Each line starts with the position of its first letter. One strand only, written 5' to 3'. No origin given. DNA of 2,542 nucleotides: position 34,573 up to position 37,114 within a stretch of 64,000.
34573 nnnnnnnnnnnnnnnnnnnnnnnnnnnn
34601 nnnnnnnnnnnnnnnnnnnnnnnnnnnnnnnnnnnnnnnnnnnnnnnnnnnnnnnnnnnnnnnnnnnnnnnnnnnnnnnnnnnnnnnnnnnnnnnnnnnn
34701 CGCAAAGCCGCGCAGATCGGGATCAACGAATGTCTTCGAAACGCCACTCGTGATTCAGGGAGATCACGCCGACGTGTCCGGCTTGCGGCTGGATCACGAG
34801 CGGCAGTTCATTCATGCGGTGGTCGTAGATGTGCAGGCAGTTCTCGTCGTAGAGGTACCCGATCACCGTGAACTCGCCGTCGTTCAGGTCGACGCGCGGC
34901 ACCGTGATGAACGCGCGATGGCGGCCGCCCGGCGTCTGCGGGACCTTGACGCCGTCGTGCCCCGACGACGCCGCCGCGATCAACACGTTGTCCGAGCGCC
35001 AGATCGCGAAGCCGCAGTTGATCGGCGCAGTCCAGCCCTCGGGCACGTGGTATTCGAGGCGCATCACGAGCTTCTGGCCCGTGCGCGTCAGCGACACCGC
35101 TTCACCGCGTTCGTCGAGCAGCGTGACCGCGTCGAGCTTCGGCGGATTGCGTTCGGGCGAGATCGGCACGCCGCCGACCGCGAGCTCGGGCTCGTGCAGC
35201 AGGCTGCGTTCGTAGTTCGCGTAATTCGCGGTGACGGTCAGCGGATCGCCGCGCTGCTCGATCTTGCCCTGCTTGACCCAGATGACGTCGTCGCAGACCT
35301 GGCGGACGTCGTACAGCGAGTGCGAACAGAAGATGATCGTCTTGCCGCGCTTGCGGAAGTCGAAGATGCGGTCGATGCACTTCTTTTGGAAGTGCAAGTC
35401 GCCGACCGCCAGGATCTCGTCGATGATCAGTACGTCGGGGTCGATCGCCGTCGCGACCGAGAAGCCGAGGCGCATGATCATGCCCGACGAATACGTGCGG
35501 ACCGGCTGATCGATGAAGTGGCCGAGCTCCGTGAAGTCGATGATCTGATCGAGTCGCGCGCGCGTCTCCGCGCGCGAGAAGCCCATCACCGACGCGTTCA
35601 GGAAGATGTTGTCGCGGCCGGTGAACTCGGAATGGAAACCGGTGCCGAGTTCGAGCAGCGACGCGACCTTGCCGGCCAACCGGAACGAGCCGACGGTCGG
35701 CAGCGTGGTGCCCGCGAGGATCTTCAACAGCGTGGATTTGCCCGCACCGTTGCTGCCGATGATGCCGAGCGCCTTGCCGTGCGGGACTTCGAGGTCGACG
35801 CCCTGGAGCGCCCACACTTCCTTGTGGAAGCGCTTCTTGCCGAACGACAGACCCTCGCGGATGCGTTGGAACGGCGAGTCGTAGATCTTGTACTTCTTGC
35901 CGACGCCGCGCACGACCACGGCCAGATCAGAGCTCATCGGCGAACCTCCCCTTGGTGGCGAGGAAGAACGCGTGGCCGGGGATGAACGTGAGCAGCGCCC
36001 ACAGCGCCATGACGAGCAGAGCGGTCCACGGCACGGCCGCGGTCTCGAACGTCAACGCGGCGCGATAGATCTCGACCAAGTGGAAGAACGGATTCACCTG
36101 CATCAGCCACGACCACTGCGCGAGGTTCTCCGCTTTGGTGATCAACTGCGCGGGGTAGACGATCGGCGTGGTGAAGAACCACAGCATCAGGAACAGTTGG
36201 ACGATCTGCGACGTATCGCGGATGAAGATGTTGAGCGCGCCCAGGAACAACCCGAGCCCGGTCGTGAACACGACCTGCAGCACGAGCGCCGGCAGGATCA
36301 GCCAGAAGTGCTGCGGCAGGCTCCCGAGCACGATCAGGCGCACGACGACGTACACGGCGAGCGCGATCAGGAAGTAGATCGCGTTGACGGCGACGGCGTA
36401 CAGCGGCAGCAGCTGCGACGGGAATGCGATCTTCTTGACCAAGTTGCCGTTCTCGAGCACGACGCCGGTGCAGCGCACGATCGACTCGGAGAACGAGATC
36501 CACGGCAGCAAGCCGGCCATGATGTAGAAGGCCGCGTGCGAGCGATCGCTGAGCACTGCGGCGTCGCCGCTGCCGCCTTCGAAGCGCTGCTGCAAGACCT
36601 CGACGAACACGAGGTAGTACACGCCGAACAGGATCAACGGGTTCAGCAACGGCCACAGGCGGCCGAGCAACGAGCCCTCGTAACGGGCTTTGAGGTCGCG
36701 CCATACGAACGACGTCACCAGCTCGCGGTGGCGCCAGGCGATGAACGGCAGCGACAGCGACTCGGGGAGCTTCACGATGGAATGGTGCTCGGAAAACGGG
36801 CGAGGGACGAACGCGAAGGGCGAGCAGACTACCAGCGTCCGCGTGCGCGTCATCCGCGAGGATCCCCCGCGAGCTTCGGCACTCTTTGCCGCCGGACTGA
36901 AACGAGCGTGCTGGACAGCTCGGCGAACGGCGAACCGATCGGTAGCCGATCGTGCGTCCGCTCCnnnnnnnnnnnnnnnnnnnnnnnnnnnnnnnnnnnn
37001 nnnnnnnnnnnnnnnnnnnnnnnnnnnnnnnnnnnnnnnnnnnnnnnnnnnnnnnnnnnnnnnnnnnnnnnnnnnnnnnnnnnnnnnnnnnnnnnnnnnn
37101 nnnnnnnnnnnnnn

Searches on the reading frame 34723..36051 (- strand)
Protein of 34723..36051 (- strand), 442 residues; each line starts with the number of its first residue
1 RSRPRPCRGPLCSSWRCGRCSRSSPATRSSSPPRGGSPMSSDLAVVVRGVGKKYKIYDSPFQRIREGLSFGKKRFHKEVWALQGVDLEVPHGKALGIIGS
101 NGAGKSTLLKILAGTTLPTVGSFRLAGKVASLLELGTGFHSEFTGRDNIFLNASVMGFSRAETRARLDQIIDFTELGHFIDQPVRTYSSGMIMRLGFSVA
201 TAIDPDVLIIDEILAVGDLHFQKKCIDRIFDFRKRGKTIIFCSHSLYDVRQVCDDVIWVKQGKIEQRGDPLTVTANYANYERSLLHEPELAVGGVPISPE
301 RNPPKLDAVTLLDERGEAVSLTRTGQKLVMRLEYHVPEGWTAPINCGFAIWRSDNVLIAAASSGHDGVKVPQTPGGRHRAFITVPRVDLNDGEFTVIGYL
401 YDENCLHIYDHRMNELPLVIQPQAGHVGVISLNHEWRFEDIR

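Call 22: search_protein_families(library=pfam, proteins=[window:34723-36051:-], max_evalue=0.001)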
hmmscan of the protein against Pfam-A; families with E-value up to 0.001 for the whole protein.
window:34723-36051:- (442 aa): 3 families
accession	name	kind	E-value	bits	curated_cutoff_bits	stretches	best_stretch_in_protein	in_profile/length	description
PF00005.33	ABC_tran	-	2.9e-19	70.5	25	1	82-213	1-135/137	ABC transporter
PF14524.12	Wzt_C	-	3.9e-07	30.6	30.4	1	307-429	13-140/143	Wzt C-terminal domain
PF13304.12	AAA_21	-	0.00027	21.5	27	0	96-113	3-20/304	AAA domain, putative AbiEii toxin, Type IV TA system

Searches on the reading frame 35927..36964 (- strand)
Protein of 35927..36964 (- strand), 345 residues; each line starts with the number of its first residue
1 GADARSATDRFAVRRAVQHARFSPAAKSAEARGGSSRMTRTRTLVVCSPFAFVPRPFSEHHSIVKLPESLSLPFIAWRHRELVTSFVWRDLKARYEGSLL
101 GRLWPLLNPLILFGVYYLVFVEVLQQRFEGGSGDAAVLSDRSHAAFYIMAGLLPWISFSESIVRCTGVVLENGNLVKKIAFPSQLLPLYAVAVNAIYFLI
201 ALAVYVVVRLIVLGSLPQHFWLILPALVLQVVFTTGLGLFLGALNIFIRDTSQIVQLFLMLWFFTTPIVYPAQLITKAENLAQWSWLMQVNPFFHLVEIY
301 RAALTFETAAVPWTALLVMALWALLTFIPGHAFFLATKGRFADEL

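Call 22: search_protein_families(library=pfam, proteins=[window:35927-36964:-], max_evalue=0.001)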
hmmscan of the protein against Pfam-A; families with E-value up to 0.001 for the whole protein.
window:35927-36964:- (345 aa): 2 families
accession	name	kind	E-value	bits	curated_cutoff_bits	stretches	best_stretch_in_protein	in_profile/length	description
PF01061.29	ABC2_membrane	-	1.9e-22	80.3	26.9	1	83-303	3-209/211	ABC-2 type transporter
PF12698.13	ABC2_membrane_3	-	3.8e-06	26.7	31.6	1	145-328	160-343/347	ABC-2 family transporter protein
